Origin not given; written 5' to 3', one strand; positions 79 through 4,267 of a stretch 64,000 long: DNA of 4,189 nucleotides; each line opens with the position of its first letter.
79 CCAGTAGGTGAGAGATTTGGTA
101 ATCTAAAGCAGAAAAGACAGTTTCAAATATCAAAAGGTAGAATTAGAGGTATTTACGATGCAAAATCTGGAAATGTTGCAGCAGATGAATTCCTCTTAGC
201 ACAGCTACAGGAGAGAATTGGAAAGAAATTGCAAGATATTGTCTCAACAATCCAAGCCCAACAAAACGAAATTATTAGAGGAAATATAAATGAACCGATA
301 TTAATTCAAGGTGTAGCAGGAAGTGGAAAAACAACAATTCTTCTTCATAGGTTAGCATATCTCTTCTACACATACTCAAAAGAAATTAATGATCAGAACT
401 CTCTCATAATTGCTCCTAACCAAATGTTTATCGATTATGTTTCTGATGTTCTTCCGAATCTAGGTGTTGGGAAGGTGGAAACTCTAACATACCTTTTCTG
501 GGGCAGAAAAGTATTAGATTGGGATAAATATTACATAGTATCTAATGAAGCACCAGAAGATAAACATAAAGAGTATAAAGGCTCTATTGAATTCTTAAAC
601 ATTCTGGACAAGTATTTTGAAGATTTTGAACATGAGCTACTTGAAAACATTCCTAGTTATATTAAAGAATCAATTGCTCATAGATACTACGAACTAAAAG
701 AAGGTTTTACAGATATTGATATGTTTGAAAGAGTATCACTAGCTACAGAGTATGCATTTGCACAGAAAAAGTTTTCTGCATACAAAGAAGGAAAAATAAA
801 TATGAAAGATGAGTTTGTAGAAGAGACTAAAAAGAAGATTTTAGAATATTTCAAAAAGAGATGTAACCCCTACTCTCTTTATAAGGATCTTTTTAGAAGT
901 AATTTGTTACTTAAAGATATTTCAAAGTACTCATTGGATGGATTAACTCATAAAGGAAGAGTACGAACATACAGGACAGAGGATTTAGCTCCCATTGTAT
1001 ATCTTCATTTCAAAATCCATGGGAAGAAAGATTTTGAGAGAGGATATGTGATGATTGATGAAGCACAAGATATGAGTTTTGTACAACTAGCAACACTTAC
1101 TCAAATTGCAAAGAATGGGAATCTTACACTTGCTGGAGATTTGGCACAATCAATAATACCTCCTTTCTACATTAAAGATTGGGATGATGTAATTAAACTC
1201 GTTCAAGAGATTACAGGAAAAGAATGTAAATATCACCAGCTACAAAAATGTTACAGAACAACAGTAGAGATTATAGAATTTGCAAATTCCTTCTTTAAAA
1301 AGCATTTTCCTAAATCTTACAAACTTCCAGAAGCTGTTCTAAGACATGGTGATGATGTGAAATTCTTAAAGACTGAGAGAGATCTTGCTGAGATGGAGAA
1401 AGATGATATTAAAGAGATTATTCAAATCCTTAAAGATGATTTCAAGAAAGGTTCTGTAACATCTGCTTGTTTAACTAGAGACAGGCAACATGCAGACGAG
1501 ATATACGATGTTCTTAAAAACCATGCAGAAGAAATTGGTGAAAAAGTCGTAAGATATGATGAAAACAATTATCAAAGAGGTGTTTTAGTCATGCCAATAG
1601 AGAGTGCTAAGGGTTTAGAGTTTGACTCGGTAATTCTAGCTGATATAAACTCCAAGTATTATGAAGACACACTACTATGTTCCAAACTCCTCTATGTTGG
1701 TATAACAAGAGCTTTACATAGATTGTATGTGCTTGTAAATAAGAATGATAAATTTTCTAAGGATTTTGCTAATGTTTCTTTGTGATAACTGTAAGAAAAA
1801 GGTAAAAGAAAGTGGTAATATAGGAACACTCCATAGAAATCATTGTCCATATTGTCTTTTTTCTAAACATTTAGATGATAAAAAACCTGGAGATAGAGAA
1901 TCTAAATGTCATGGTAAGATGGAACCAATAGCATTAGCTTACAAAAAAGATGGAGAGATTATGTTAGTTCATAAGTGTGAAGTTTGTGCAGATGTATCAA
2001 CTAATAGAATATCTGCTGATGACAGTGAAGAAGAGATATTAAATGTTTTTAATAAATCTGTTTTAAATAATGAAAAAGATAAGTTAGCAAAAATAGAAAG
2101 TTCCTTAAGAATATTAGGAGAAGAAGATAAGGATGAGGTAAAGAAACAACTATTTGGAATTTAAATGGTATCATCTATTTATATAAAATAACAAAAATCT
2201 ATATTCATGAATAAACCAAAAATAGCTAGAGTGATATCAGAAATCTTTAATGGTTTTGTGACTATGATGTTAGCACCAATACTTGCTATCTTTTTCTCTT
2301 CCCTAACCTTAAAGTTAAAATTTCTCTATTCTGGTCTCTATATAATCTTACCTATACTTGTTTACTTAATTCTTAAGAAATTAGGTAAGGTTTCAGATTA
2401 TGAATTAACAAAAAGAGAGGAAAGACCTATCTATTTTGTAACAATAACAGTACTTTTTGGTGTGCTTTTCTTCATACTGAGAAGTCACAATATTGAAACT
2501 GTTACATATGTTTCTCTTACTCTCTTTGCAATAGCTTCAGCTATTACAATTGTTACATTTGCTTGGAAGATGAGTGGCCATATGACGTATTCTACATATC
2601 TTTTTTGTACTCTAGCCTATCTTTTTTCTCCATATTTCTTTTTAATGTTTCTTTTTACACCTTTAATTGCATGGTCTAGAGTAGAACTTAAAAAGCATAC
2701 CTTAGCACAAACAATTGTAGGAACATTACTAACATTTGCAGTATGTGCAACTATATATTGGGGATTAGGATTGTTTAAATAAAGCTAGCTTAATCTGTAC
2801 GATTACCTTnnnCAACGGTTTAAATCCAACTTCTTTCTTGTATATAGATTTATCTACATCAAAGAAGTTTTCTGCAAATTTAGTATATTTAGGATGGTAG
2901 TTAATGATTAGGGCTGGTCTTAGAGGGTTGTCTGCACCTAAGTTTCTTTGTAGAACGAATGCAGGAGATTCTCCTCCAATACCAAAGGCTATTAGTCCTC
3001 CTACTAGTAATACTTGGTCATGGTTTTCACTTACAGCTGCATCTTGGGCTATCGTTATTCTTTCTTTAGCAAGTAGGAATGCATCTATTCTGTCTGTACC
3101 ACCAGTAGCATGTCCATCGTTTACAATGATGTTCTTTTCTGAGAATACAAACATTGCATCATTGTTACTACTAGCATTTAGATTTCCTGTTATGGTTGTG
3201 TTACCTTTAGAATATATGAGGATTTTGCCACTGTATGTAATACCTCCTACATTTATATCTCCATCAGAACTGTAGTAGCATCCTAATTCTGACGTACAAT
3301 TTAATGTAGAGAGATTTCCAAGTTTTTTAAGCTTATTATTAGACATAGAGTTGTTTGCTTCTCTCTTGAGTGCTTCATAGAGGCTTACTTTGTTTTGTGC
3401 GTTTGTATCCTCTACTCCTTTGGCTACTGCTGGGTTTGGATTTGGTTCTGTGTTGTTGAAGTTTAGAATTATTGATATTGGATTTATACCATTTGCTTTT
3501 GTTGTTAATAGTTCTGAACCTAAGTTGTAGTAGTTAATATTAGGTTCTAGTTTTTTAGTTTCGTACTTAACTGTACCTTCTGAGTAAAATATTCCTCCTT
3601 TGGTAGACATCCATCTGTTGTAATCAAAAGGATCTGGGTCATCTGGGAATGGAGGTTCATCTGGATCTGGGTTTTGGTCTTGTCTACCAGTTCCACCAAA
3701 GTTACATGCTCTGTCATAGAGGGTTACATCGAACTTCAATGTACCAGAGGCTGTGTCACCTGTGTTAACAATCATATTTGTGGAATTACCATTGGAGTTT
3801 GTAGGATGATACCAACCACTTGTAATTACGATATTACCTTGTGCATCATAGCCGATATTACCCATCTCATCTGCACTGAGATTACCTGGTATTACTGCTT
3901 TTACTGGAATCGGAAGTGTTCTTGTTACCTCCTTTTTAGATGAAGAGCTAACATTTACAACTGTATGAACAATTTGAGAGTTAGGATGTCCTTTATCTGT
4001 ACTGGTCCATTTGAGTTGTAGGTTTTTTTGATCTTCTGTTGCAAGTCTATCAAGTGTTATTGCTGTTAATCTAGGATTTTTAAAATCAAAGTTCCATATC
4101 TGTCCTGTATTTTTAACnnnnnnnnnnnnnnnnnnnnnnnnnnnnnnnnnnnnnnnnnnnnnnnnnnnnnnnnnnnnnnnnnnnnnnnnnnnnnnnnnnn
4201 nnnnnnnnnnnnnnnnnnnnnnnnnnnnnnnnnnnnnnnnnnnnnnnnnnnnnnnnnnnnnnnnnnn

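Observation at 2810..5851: Giant cysteine-rich secreted protein (1013 aa)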

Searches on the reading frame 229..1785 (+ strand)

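Call 6: search_protein_families(library=pfam, proteins=[window:229-1785:+], max_evalue=0.01)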
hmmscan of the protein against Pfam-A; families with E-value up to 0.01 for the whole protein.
window:229-1785:+ (518 aa): 12 families
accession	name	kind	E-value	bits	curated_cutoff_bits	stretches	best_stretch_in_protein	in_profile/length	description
PF13361.12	UvrD_C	-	3.3e-15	56.8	25.6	2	448-505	283-349/350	UvrD-like helicase C-terminal domain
PF00580.27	UvrD-helicase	-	1.3e-11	45.1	23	2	270-309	212-252/271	UvrD/REP helicase N-terminal domain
PF13538.12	UvrD_C_2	-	1e-10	41.8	27.4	1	452-501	2-51/52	UvrD-like helicase C-terminal domain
PF13245.12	AAA_19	-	5e-10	40.1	25.1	1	12-309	1-130/134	AAA domain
PF01443.25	Viral_helicase1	-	1.4e-06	28.8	21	0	24-57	1-33/228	Viral superfamily 1 RNA helicase core domain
PF13604.12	AAA_30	-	6.3e-05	23.2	27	0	9-38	3-35/191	AAA domain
PF02562.22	PhoH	-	9.3e-05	22.4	27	1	267-343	116-193/205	PhoH-like protein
PF13401.12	AAA_22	-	0.00094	19.9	27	0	240-295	64-109/130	AAA domain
PF09848.15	SLFN-g3_helicase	-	0.0016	18.2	24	1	24-72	4-48/354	Schlafen group 3, DNA/RNA helicase domain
PF13087.12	AAA_12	-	0.0044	17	27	0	331-505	12-194/195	AAA domain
PF13173.12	AAA_14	-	0.0057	17.1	27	0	21-46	2-27/129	AAA domain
PF00270.35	DEAD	-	0.0077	16.4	26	0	12-75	7-65/167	DEAD/DEAH box helicase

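Call 7: search_protein_families(library=ncbifam, proteins=[window:229-1785:+], max_evalue=0.01)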
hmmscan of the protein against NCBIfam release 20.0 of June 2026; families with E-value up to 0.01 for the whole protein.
window:229-1785:+ (518 aa): 15 families
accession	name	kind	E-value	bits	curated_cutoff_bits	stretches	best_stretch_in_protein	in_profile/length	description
NF041464.1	HelD_BACSU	equivalog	1.8e-62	211.4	419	2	171-505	435-765/779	RNA polymerase recycling motor HelD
NF041258.1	motor_HelR_2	exception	2.1e-36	125.4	1100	2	1-131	164-286/713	RNA polymerase recycling motor ATPase HelR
NF041254.1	motor_HelR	exception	4.9e-33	114.3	750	3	1-87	181-267/706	RNA polymerase recycling motor ATPase HelR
NF041465.1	HelD_MYCSM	equivalog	2.4e-32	111.9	1051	2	1-131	169-291/719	RNA polymerase recycling motor HelD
TIGR01073.1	pcrA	equivalog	3.2e-15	55.5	911.2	3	273-390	212-327/725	DNA helicase PcrA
NF008743.0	PRK11773.1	equivalog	3.8e-14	52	965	2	417-503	523-614/720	DNA helicase II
TIGR01075.1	uvrD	equivalog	1.5e-13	50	1144.45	2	376-505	485-611/715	DNA helicase II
TIGR01074.1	rep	equivalog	1.7e-11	43.1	951.45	1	272-400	208-334/668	DNA helicase Rep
TIGR02785.1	addA_Gpos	equivalog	3.2e-11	41.8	707.65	1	274-358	392-482/1234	helicase-exonuclease AddAB subunit AddA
NF053713.1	helicas_STM2767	equivalog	1.7e-10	40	550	1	15-48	183-216/665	STM2767 family DEAD/DEAH box helicase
NF008276.0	PRK11054.1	equivalog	1e-07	30.8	543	0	9-62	199-248/684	DNA helicase IV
TIGR01448.2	helicase_RecD2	equivalog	0.00018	19.8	500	0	439-510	625-694/713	SF1B family DNA helicase RecD2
TIGR02784.1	addA_alphas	equivalog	0.00021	19.8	860.75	0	414-478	741-803/1138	double-strand break repair helicase AddA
TIGR01447.1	recD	equivalog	0.0023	16.6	310.15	0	449-506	523-577/597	exodeoxyribonuclease V subunit alpha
NF007827.1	PRK10536.1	equivalog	0.0049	16.3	380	0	266-327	164-226/253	phosphate starvation-inducible protein PhoH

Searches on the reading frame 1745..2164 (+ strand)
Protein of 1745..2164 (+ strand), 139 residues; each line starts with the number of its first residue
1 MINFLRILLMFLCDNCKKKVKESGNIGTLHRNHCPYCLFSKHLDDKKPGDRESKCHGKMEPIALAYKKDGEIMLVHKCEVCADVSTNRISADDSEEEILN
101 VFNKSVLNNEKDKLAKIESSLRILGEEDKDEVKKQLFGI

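Call 6: search_protein_families(library=pfam, proteins=[window:1745-2164:+], max_evalue=0.01)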
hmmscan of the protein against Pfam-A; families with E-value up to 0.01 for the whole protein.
window:1745-2164:+ (139 aa): 1 family
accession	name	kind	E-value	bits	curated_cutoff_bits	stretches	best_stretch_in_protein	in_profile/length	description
PF12647.12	RNHCP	-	2.6e-30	104.7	24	1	11-98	4-89/90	RNHCP domain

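Call 7: search_protein_families(library=ncbifam, proteins=[window:1745-2164:+], max_evalue=0.01)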
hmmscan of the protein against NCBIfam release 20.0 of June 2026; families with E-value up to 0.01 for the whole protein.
window:1745-2164:+ (139 aa): 0 families

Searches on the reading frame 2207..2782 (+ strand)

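Call 6: search_protein_families(library=pfam, proteins=[window:2207-2782:+], max_evalue=0.01)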
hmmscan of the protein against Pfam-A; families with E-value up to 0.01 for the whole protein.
window:2207-2782:+ (191 aa): 1 family
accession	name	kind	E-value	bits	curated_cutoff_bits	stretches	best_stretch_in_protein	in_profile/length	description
PF01569.27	PAP2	-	1.9e-06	28.1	27.2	1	122-185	52-123/130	PAP2 superfamily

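Call 7: search_protein_families(library=ncbifam, proteins=[window:2207-2782:+], max_evalue=0.01)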
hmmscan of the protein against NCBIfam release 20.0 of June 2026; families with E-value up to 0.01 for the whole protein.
window:2207-2782:+ (191 aa): 0 families

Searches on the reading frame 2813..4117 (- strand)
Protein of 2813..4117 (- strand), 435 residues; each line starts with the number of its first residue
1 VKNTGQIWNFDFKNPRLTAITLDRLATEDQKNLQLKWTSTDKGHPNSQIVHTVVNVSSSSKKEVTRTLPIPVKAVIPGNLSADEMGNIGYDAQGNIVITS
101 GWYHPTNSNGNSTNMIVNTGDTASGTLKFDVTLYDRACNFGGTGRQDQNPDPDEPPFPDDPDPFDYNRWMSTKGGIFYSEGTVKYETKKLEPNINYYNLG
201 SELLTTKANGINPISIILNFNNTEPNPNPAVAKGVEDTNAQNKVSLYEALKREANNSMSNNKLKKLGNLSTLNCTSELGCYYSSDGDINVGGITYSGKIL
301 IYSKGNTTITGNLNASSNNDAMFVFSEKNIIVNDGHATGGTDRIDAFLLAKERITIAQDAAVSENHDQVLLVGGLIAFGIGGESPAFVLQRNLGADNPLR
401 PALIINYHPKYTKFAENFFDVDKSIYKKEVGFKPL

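Call 55: find_homologous_proteins(query=A3, max_evalue=0.00001)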
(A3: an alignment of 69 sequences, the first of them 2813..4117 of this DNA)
Query A3 (69 sequences) (435 aa, profile of the alignment): 13 proteins with E <= 0.00001 among 8000 candidates.
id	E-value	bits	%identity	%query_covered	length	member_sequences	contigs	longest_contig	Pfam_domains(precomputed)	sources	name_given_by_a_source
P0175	7.7e-200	685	51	100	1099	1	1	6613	-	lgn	-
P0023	2.1e-199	683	77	100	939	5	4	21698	-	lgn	-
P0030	4.6e-199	682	33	100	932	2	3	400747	-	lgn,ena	-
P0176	8.1e-199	681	51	100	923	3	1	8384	-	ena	-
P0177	1.2e-194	667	51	100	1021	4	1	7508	-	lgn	-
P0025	1.1e-193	664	61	100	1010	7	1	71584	-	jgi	-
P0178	9.1e-185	635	34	98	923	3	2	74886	-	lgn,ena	-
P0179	2.4e-184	633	36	100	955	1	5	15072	-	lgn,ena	-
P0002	4.5e-182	626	86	100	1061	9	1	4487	-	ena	-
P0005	1.0e-177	611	75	100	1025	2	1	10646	-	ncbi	-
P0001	1.4e-175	604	92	100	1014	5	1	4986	-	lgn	-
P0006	1.3e-167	578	75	100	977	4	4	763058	-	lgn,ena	-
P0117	6.9e-142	493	26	63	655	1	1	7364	-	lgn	-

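Call 64: search_solved_structures(query=A3, max_evalue=10)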
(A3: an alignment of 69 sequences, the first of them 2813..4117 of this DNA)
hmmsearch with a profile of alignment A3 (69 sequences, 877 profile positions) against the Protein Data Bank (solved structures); distinct sequences matched with E-value up to 10: 4.
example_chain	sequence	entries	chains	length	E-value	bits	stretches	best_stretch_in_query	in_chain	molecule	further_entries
7e72_E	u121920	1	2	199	0.095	14.2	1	449-525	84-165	Angiopoietin-1 receptor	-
5utk_A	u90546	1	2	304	0.11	14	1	448-525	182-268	Angiopoietin-1 receptor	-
5mya_A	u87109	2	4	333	0.11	13.9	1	449-539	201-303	Angiopoietin-1 receptor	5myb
7e5n_A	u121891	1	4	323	7.2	7.9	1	17-91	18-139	Tumor-associated calcium signal transducer 2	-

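Call 66: predict_structure(alignment_id=A3)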
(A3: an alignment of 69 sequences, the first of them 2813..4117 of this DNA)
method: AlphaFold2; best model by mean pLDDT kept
length: 435 residues; sequences in the alignment: 69
mean_pLDDT: 85.2   pTM: 0.84
mean pLDDT of the five models: 85.2, 85.0, 84.4, 82.6, 81.2
residues with pLDDT >= 90: 230; 70-90: 141; 50-70: 55; < 50: 9
segments of 3 or more residues with pLDDT < 50: 427-432
pLDDT, mean of each block of 10 residues (from residue 1): 70 89 83 93 84 94 93 93 92 94 81 92 91 92 73 75 91 82 75 67 80 57 65 74 80 95 95 96 98 97 98 96 98 81 96 90 81 92 86 88 92 90 52 46
secondary structure, 60 per line:
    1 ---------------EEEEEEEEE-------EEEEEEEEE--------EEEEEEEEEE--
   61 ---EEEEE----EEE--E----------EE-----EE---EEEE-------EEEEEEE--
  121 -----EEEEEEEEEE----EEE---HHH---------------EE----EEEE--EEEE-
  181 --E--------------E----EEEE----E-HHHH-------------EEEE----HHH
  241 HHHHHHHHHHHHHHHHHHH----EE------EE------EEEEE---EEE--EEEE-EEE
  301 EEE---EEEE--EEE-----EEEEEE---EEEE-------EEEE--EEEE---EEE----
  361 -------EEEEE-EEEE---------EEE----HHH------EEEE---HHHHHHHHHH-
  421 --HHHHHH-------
elements in order: E16-24 E32-40 E49-58 E64-68 E73-75 E101-104 E112-118 E126-135 E140-142 E170-173 E176-179 E203-206 H213-216 E230-233 H238-259 E280-284 E288-290 E293-296 E298-303 E307-310 E313-315 E321-326 E330-333 E341-344 E347-350 E354-356 E368-372 E374-377 E387-389 E403-406 H410-419 H423-428

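Call 74: find_encoding_contigs(protein=P0178, flank=8000, max_places=1)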
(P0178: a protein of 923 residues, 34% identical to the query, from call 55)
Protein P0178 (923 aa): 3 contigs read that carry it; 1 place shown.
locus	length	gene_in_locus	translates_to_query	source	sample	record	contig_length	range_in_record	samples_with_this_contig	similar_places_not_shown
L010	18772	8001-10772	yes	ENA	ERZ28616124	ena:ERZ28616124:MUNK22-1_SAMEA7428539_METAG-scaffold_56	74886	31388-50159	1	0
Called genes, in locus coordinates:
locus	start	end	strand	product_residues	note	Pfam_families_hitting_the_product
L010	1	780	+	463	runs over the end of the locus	PF00753:Lactamase_B, PF23023:Anti-Pycsar_Apyc1 (weak), PF12706:Lactamase_B_2 (weak), PF16661:Lactamase_B_6, PF10996:Beta-Casp, PF07521:RMMBL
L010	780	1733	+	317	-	PF01008:IF-2B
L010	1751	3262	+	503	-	PF02885:Glycos_trans_3N, PF00591:Glycos_transf_3, PF07831:PYNP_C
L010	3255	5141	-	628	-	PF01841:Transglut_core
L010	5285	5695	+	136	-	-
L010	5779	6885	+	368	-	PF01926:MMR_HSR1, PF02421:FeoB_N, PF06071:YchF-GTPase_C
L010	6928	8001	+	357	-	-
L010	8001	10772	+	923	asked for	-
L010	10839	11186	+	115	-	PF01250:Ribosomal_S6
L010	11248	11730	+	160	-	PF00436:SSB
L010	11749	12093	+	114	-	PF01084:Ribosomal_S18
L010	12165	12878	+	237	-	PF24894:Hexapep_GlmU (faint), PF00132:Hexapep (faint), PF25084:LbH_EIF2B, PF25087:GMPPB_C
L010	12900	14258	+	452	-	-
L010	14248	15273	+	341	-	-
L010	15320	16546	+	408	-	PF00595:PDZ, PF13180:PDZ_2, PF17820:PDZ_6, PF03572:Peptidase_S41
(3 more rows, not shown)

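Call 90: fold_search(model_id=the predicted structure, library=viral)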
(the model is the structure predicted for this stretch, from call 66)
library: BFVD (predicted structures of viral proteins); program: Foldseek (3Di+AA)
matches with E <= 10: 663; with E <= 0.001: 0
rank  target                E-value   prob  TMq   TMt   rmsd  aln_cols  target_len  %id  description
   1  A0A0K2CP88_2          2.9e-03  0.23  0.13  0.08  26.3       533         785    8  Carbohydrate-binding module family 96 domain-containing protein [Brevibacillus phage SecTim467]
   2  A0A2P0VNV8            3.1e-03  0.75  0.20  0.07  20.2       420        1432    9  Fibronectin type-III domain-containing protein [Tetraselmis virus 1]
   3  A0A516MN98            9.3e-03  0.08  0.11  0.07  25.2       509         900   12  (no name in the UniProt tables at hand)
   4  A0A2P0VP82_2          1.5e-02  0.47  0.14  0.06  20.1       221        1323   15  Uncharacterized protein [Tetraselmis virus 1]
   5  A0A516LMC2            2.5e-02  0.69  0.13  0.09  14.1       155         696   11  (no name in the UniProt tables at hand)
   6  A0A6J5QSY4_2          2.8e-02  0.08  0.11  0.05  24.2       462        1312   10  Carbohydrate-binding, CenC-like [uncultured Caudovirales phage]
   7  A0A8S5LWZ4            3.0e-02  0.98  0.16  0.22  11.0       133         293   10  Uncharacterized protein [Myoviridae sp. ctZgq1]
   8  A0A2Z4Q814            3.0e-02  0.97  0.16  0.38   7.0       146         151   10  (no name in the UniProt tables at hand)
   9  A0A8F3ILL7            4.2e-02  0.95  0.16  0.39  11.9       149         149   11  (no name in the UniProt tables at hand)
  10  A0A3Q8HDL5            4.7e-02  1.00  0.17  0.11   9.6       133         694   10  (no name in the UniProt tables at hand)
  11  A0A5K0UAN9            4.7e-02  0.25  0.14  0.11  24.0       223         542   11  Uncharacterized protein [Yasminevirus sp. GU-2018]
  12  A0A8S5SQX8            4.9e-02  0.28  0.12  0.20  13.9       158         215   17  Uncharacterized protein [Podoviridae sp. ctXBg1]
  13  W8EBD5                6.0e-02  0.44  0.13  0.32  17.6       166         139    9  (no name in the UniProt tables at hand)
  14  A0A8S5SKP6            7.0e-02  0.99  0.16  0.16   7.7       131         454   11  Uncharacterized protein [Siphoviridae sp. ctrCN24]
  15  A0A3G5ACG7            7.0e-02  0.57  0.20  0.22  11.5       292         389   12  DUF3494 domain-containing protein [Hyperionvirus sp.]
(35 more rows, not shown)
